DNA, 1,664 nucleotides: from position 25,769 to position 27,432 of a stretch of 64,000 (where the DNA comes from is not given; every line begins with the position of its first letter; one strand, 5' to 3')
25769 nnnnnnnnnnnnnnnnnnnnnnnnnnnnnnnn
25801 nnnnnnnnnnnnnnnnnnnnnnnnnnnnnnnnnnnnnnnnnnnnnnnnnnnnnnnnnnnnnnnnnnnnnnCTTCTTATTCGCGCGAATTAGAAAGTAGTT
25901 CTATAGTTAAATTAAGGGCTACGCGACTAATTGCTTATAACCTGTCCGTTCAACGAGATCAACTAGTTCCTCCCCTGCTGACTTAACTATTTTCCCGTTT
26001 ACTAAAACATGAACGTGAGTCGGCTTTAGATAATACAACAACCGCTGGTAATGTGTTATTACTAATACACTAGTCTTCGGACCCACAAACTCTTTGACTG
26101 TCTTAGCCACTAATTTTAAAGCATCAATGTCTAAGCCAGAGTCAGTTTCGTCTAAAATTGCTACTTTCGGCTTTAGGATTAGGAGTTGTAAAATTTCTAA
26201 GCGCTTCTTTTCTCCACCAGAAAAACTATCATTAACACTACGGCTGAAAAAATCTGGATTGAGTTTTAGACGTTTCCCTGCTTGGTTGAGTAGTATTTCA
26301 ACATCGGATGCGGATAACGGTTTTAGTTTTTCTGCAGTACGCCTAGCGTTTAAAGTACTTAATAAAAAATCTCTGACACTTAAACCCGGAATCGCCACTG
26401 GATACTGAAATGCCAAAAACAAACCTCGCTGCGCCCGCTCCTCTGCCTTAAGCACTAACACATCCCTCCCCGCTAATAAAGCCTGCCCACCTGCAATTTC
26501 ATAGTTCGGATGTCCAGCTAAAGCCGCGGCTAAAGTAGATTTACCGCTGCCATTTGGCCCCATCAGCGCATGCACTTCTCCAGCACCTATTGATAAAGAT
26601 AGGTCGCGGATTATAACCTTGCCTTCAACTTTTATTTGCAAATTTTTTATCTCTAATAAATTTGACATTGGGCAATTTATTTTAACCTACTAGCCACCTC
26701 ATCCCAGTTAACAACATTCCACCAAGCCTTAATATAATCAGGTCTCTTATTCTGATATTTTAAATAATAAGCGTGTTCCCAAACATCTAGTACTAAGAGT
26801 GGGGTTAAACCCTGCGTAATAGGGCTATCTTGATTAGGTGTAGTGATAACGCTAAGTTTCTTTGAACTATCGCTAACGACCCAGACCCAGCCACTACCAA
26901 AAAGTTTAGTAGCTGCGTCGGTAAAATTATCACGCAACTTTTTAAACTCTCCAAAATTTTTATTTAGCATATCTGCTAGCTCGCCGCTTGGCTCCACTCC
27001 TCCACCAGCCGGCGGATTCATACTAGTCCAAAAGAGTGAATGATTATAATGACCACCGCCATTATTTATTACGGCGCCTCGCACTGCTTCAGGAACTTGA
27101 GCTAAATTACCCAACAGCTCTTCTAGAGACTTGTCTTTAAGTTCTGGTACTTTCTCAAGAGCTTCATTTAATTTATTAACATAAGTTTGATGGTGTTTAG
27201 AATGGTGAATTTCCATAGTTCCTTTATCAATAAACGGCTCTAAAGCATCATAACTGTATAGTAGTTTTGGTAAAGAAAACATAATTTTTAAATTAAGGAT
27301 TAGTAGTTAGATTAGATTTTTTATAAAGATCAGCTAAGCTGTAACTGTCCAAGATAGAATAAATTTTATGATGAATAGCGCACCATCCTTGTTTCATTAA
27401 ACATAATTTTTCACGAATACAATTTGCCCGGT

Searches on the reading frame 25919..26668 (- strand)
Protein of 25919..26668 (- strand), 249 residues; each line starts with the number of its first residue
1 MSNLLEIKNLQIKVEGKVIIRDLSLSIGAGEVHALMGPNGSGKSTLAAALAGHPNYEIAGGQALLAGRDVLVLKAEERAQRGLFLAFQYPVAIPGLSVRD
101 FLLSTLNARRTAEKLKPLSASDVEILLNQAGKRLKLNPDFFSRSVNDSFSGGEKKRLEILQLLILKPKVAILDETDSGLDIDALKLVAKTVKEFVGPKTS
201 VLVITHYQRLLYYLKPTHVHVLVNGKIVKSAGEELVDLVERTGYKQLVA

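Call 47: search_protein_families(library=pfam, proteins=[window:25919-26668:-], max_evalue=0.00001)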
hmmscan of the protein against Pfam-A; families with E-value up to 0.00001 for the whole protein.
window:25919-26668:- (249 aa): 3 families
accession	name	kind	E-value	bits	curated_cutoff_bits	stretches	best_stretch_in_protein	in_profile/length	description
PF00005.33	ABC_tran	-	7.5e-24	85.3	25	1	21-175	2-135/137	ABC transporter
PF02463.25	SMC_N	-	6.2e-08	32.8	40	0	148-211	136-202/220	RecF/RecN/SMC N terminal domain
PF13304.12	AAA_21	-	5.9e-06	27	27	0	33-50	2-19/304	AAA domain, putative AbiEii toxin, Type IV TA system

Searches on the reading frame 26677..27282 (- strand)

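Call 47: search_protein_families(library=pfam, proteins=[window:26677-27282:-], max_evalue=0.00001)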
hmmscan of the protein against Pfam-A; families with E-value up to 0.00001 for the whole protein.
window:26677-27282:- (201 aa): 2 families
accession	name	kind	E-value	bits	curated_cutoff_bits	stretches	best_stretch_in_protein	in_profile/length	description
PF02777.23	Sod_Fe_C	-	2.6e-43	146.7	20.9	1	98-199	1-102/102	Iron/manganese superoxide dismutases, C-terminal domain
PF00081.27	Sod_Fe_N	-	1.4e-30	106.1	27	1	2-88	2-81/82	Iron/manganese superoxide dismutases, alpha-hairpin domain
